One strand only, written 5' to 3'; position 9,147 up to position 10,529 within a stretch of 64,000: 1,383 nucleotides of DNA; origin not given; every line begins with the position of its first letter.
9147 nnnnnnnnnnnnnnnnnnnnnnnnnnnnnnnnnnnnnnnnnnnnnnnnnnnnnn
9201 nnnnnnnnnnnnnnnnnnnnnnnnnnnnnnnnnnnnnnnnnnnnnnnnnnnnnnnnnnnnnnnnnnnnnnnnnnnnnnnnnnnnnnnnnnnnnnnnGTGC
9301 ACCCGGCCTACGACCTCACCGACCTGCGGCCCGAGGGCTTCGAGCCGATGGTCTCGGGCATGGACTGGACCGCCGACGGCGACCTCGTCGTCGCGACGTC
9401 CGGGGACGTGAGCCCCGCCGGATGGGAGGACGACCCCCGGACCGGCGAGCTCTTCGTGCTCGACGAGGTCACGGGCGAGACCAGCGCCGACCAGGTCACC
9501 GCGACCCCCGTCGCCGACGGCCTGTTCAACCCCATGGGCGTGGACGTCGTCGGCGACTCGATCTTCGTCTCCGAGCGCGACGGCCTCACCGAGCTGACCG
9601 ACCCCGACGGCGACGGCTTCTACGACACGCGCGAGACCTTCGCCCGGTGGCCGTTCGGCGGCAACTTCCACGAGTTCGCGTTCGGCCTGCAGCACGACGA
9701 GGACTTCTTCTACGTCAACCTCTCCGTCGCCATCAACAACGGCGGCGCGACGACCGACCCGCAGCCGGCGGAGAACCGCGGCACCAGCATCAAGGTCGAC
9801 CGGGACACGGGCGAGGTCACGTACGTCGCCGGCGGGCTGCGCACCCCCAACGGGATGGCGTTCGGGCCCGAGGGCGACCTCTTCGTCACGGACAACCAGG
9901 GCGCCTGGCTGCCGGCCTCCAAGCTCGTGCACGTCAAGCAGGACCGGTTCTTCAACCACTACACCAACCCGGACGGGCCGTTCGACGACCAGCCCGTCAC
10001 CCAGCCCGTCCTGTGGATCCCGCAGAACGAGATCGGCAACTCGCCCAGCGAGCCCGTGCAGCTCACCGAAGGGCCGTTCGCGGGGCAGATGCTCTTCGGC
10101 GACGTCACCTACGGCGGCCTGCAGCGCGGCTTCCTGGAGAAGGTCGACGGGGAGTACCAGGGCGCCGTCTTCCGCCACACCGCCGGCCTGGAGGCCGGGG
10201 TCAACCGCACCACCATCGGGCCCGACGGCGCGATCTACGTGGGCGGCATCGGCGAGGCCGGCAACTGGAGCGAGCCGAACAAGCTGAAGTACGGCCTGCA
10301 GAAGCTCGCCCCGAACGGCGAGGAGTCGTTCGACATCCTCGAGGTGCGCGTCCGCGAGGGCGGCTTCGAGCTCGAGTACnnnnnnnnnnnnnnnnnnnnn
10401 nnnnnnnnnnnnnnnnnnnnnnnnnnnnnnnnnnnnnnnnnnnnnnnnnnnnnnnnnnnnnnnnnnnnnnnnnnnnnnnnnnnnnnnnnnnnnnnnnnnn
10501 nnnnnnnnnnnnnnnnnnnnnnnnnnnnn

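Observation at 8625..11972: Unusual domain fusion: PA14, GSDH-like beta-propeller, CBM6/35-like, DUF1080 (3-keto-disaccharide hydrolase-like) and Ig in one 1115-aa secreted protein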

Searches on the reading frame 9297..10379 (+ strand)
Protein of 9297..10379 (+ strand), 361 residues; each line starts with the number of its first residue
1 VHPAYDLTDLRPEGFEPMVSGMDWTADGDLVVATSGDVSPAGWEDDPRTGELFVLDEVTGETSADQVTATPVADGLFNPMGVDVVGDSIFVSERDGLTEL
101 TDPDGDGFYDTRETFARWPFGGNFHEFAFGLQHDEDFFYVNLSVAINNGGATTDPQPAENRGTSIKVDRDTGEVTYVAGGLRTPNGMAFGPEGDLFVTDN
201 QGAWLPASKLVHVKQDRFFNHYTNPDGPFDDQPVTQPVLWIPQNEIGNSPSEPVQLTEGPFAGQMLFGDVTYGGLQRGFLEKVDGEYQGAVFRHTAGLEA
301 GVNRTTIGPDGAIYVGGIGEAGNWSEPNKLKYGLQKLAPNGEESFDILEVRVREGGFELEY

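Call 24: search_protein_representatives(protein=window:9297-10379:+)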
Query: 361 residues. Proteins with E-value up to 0.001 (for the whole library): 2680; up to 1e-10: 1536; up to 1e-30: 523. The best 150 are listed.
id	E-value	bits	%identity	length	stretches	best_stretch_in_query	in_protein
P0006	3.3e-172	589.3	73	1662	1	1-361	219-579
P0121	9.3e-163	558.2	67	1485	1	2-361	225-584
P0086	3.6e-162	556.3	71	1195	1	2-361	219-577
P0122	4.7e-158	542.8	70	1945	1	1-361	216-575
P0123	1.2e-157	541.4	67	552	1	2-361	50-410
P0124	3.2e-153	526.8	66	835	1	1-361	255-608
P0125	3.7e-145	500.3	62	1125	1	1-361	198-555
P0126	2.3e-132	458.2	59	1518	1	1-361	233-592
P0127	6.3e-129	446.9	57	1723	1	2-361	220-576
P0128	2.9e-125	434.8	57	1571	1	2-361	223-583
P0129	9.1e-121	420.0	69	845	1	91-361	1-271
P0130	3.0e-108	378.8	55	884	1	2-361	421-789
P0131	4.6e-105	368.3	73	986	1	145-361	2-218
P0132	2.4e-103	362.7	66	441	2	2-162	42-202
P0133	6.1e-100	351.4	51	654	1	1-360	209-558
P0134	1.4e-99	350.2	50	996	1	1-361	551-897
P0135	1.1e-98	347.3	49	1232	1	1-360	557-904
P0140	1.2e-95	337.3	51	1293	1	1-361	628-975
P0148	4.0e-93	329.0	47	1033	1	1-359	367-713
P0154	2.2e-91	323.3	48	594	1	1-360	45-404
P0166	2.5e-89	316.5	47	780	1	1-359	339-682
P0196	1.2e-84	301.1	48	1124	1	1-361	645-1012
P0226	1.4e-78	281.1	43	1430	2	2-361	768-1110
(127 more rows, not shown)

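Call 29: search_protein_families(library=pfam, alignment_id=A2, max_evalue=0.00001)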
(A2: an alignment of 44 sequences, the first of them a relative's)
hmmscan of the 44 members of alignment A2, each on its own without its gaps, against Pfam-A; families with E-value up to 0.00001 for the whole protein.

A. member 1, P0121 (1485 aa): 5 families
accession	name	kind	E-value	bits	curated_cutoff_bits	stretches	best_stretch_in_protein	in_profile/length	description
PF04122.17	CW_binding_2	-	3.7e-44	149.6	24.9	3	1190-1277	1-72/73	Cell wall binding domain 2 (CWB2)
PF06439.18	3keto-disac_hyd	-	2.3e-37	129.3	26.8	1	829-1009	1-187/187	3-keto-disaccharide hydrolase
PF07691.17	PA14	-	1.4e-15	57.8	24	1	49-182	3-140/147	PA14 domain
PF16990.11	CBM_35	-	3.7e-13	50.3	28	1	690-814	3-117/121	Carbohydrate binding module (family 35)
PF03422.21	CBM_6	-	5.2e-09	36.9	28.9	1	698-814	6-122/125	Carbohydrate binding module (family 6)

B. families by the number of members that match (of 44 scanned): 18 families
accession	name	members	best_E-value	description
PF07691.17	PA14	24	3.8e-39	PA14 domain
PF23500.1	DUF7133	23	2.2e-12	Domain of unknown function (DUF7133)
PF06439.18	3keto-disac_hyd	17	9.2e-83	3-keto-disaccharide hydrolase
PF00034.26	Cytochrom_C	6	1.9e-10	Cytochrome c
PF16990.11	CBM_35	2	6.5e-49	Carbohydrate binding module (family 35)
PF04122.17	CW_binding_2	2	2.9e-45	Cell wall binding domain 2 (CWB2)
PF13927.12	Ig_3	2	2.8e-18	Immunoglobulin domain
PF03422.21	CBM_6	2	2.7e-17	Carbohydrate binding module (family 6)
PF07679.22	I-set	2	1.4e-14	Immunoglobulin I-set domain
PF01436.27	NHL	2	4.4e-07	NHL repeat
PF06283.17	ThuA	1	5e-69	Trehalose utilisation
PF14200.12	RicinB_lectin_2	1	2.6e-34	Ricin-type beta-trefoil lectin domain-like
PF00652.28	Ricin_B_lectin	1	5.9e-28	Ricin-type beta-trefoil lectin domain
PF18962.6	Por_Secre_tail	1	2.8e-08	Secretion system C-terminal sorting domain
PF00047.31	ig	1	8.9e-08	Immunoglobulin domain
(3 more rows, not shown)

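Call 34: search_solved_structures(query=A3, max_evalue=10, show_alignments=5)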
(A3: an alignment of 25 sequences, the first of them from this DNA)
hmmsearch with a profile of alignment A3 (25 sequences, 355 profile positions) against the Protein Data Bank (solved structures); distinct sequences matched with E-value up to 10: 31.
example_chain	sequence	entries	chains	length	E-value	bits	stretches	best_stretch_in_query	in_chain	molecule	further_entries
3wwa_A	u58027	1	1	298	1.8e-11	46.9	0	161-195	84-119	Pizza7H protein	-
3ww9_A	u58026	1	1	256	3.8e-10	42.5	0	161-195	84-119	pizza6 protein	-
6ren_A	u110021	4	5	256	6.2e-09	38.5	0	164-195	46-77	3fPizza6-SH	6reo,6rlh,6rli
7zcj_A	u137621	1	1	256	8.1e-08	34.8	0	161-195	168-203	Pizza6-TNH-TSH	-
6rej_A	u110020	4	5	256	1.6e-07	33.9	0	161-195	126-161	Pizza6-SH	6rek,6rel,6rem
6f0t_A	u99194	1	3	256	4.3e-07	32.4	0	161-195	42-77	Pizza6-SFW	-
6qsd_A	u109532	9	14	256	6.9e-07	31.8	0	162-195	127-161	Pizza6S | Pizza6-S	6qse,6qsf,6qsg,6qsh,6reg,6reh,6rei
7zph_A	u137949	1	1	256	1.7e-06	30.5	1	159-195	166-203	Pizza6-TNK-RSH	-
7zpw_A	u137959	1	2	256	3.2e-06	29.6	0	161-195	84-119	Pizza6-TSK-TSH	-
6f0s_A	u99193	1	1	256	4.6e-06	29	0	161-195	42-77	Pizza6-SYW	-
7zpz_A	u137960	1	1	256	7.3e-06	28.4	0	161-194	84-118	Pizza6-TSR-TSH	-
3ww8_A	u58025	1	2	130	8.8e-06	28.1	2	160-195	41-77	Pizza3 protein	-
2ism_A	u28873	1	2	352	0.00052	22.3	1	168-312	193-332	Putative oxidoreductase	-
3ww7_A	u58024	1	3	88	0.0015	20.7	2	160-195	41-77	Pizza2 protein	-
1rwi_B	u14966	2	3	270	0.002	20.4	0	140-194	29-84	Serine/threonine-protein kinase pknD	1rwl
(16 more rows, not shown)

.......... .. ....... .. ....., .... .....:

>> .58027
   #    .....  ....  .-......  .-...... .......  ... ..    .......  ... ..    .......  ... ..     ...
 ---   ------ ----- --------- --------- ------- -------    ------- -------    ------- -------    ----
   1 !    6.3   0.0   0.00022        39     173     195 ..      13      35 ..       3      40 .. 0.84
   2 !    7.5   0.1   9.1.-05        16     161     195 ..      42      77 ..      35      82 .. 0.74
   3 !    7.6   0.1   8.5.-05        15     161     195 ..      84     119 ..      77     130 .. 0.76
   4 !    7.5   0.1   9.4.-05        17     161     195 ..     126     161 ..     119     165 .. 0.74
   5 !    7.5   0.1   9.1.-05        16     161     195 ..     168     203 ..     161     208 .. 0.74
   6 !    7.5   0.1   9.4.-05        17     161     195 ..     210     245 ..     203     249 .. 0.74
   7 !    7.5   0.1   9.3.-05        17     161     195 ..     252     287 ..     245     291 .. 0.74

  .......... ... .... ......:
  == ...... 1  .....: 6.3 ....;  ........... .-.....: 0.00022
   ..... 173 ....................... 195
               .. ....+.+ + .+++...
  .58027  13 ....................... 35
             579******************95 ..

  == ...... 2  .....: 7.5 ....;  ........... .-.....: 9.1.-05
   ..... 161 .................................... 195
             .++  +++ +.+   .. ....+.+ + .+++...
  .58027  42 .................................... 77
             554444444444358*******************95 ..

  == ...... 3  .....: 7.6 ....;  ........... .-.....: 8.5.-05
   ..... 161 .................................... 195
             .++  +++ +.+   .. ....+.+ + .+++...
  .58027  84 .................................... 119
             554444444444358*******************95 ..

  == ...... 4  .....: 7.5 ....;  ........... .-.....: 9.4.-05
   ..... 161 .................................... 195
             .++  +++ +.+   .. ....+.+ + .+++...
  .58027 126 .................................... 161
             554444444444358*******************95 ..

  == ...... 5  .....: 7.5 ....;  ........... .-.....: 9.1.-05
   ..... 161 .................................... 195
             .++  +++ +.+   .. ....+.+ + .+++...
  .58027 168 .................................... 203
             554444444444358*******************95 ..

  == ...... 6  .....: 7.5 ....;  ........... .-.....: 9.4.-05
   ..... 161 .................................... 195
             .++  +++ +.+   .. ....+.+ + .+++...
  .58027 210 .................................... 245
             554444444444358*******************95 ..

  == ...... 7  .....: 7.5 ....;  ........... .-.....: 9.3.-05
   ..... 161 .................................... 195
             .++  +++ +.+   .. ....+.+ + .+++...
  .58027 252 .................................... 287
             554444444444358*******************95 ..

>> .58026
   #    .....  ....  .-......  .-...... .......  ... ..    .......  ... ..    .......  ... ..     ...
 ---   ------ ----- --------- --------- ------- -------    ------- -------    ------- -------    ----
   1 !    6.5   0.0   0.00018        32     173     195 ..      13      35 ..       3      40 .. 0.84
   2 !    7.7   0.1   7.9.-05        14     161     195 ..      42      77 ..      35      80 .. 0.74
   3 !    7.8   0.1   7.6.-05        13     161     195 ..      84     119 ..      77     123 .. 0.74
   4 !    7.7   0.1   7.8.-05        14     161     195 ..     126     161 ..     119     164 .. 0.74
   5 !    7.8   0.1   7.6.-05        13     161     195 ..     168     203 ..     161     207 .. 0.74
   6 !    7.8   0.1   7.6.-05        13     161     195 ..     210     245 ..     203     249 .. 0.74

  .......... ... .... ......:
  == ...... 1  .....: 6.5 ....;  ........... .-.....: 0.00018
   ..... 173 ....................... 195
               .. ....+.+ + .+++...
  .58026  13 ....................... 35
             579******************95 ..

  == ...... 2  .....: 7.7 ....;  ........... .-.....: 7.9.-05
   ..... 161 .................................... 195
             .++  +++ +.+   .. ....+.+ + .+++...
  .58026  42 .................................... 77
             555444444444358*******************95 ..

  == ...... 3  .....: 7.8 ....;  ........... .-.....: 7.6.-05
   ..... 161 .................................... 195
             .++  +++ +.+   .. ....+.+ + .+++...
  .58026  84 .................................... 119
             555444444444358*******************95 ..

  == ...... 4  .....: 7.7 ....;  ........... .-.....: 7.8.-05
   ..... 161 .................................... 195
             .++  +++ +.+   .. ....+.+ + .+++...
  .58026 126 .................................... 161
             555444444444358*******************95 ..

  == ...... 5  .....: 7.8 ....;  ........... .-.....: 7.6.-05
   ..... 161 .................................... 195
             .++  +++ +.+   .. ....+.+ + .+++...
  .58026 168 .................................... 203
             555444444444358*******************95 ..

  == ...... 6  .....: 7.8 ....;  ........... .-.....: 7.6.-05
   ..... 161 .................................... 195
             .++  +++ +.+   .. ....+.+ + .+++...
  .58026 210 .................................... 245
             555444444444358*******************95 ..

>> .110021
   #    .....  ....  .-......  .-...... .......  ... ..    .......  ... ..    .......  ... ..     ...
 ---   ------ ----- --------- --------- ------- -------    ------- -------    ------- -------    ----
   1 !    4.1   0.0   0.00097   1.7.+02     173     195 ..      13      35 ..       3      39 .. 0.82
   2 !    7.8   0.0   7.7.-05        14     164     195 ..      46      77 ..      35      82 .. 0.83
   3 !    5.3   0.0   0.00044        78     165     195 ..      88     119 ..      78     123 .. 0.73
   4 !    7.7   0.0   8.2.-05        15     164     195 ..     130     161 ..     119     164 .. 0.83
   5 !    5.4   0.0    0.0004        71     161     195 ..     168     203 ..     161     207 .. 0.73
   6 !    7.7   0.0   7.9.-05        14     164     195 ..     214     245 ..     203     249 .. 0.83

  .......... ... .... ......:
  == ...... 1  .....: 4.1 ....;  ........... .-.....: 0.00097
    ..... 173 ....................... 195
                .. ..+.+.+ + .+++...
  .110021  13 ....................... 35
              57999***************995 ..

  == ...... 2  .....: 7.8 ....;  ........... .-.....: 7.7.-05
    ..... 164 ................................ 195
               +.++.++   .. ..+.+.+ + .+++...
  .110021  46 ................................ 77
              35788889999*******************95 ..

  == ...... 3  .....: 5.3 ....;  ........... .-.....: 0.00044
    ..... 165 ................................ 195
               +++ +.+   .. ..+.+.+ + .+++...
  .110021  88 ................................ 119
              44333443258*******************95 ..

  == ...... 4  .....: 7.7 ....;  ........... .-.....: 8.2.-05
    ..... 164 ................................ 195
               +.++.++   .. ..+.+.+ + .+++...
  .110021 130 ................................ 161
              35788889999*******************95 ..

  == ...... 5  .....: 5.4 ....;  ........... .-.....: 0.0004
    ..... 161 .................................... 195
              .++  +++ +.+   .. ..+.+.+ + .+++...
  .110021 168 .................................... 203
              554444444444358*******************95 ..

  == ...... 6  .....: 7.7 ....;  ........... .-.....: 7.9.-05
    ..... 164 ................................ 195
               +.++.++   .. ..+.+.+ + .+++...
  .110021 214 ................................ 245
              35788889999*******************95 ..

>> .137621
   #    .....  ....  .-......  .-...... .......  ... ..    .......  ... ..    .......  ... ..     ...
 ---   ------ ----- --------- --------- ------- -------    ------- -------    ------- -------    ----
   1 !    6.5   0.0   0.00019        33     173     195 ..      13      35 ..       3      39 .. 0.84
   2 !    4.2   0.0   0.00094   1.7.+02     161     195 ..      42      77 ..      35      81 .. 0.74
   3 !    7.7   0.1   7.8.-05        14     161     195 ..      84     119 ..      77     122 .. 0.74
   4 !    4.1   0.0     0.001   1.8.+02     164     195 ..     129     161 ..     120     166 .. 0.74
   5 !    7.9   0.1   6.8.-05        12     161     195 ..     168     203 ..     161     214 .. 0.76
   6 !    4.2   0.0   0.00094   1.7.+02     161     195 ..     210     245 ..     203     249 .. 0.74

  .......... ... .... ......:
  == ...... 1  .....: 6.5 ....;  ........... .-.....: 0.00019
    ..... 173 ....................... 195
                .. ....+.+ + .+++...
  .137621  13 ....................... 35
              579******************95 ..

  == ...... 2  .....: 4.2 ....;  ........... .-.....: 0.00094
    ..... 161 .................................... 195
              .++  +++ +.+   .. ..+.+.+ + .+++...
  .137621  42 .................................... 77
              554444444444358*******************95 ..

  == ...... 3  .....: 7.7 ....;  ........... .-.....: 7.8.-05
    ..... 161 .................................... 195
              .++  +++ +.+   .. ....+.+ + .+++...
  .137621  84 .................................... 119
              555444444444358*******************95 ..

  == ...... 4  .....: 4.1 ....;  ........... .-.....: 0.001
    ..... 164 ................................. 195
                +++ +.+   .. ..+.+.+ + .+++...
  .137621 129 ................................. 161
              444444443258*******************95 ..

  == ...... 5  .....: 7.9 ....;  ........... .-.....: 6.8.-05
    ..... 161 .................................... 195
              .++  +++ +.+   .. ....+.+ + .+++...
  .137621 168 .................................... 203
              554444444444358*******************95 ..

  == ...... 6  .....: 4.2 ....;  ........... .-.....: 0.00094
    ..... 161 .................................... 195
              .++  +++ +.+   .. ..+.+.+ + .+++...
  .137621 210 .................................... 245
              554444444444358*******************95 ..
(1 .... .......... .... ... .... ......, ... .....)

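Call 62: search_protein_families(library=pfam, proteins=[P0134, P0135, P0140, P0148, P0154, P0196, P0226, P0130, P0166], max_evalue=0.0001)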
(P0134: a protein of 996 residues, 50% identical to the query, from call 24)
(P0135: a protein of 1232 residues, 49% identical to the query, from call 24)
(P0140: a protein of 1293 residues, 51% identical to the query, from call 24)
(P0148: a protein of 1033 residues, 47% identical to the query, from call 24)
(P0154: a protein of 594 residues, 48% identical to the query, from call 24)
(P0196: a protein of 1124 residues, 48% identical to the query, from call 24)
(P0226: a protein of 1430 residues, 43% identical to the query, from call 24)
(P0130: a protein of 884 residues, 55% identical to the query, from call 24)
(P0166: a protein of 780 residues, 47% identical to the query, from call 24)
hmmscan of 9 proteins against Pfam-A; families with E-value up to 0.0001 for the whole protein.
P0134 (996 aa): 3 families
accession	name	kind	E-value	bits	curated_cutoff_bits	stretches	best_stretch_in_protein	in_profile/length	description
PF07691.17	PA14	-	1.5e-16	61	24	1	423-503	43-133/147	PA14 domain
PF23500.1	DUF7133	-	3.3e-06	27.1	27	0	611-741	80-209/385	Domain of unknown function (DUF7133)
PF00034.26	Cytochrom_C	-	3.7e-05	25.4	21.3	0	262-341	4-89/90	Cytochrome c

P0135 (1232 aa): 4 families
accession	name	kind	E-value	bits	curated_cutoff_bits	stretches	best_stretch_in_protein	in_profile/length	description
PF06439.18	3keto-disac_hyd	-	2.5e-46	158.5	26.8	1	1025-1229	1-187/187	3-keto-disaccharide hydrolase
PF07691.17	PA14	-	3.7e-13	49.9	24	1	414-516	30-141/147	PA14 domain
PF23500.1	DUF7133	-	3.1e-09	37.1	27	1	614-746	77-208/385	Domain of unknown function (DUF7133)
PF00034.26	Cytochrom_C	-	7.6e-07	30.8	21.3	1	257-338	2-89/90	Cytochrome c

P0140 (1293 aa): 4 families
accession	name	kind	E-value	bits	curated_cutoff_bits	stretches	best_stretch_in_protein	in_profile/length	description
PF06439.18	3keto-disac_hyd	-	3.7e-42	144.9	26.8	1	1096-1291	1-187/187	3-keto-disaccharide hydrolase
PF06452.16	CBM9_1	-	4.7e-39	134.6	23.4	1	256-438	1-183/185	Carbohydrate family 9 binding domain-like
PF07691.17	PA14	-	3e-14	53.5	24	1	466-588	15-144/147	PA14 domain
PF23500.1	DUF7133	-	2.8e-07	30.6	27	1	665-747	58-138/385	Domain of unknown function (DUF7133)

P0148 (1033 aa): 2 families
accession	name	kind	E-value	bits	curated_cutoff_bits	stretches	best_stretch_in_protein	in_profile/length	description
PF06439.18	3keto-disac_hyd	-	1.1e-50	172.7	26.8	1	836-1031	1-187/187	3-keto-disaccharide hydrolase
PF00034.26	Cytochrom_C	-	6.5e-05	24.6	21.3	0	249-321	9-88/90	Cytochrome c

P0154 (594 aa): 1 family
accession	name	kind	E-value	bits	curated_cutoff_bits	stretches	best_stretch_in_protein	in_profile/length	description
PF23500.1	DUF7133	-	7.3e-08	32.6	27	1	65-242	31-208/385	Domain of unknown function (DUF7133)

P0196 (1124 aa): 5 families
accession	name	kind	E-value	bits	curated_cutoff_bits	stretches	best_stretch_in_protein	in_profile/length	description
PF07691.17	PA14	-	9.8e-17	61.6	24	1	487-605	21-144/147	PA14 domain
PF13927.12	Ig_3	-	5.3e-16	59.3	30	2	370-437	1-77/78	Immunoglobulin domain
PF07679.22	I-set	-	1.2e-13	51.3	23.7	2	279-363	1-87/90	Immunoglobulin I-set domain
PF23500.1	DUF7133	-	1.6e-08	34.7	27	1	665-849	31-211/385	Domain of unknown function (DUF7133)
PF07995.17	GSDH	-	1.5e-05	24.9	25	0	823-966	178-322/332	Glucose / Sorbosone dehydrogenase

P0226 (1430 aa): 3 families
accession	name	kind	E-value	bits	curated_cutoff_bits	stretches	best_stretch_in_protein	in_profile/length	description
PF06439.18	3keto-disac_hyd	-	9.2e-83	277.3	26.8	2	1230-1428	1-187/187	3-keto-disaccharide hydrolase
PF00034.26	Cytochrom_C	-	3.1e-08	35.2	21.3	1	494-574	3-89/90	Cytochrome c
PF23500.1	DUF7133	-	2.3e-06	27.6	27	1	821-953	76-211/385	Domain of unknown function (DUF7133)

P0130 (884 aa): 2 families
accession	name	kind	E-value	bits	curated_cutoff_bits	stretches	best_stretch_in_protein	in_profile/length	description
PF06439.18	3keto-disac_hyd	-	2.2e-34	119.6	26.8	1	54-223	10-187/187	3-keto-disaccharide hydrolase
PF07691.17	PA14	-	5.4e-20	72.1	24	1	245-381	2-143/147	PA14 domain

P0166 (780 aa): 2 families
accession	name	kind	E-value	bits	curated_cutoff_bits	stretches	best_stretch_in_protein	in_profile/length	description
PF00034.26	Cytochrom_C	-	4.9e-08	34.6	21.3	1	212-292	4-90/90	Cytochrome c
PF23500.1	DUF7133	-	1.2e-05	25.3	27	0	398-527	79-209/385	Domain of unknown function (DUF7133)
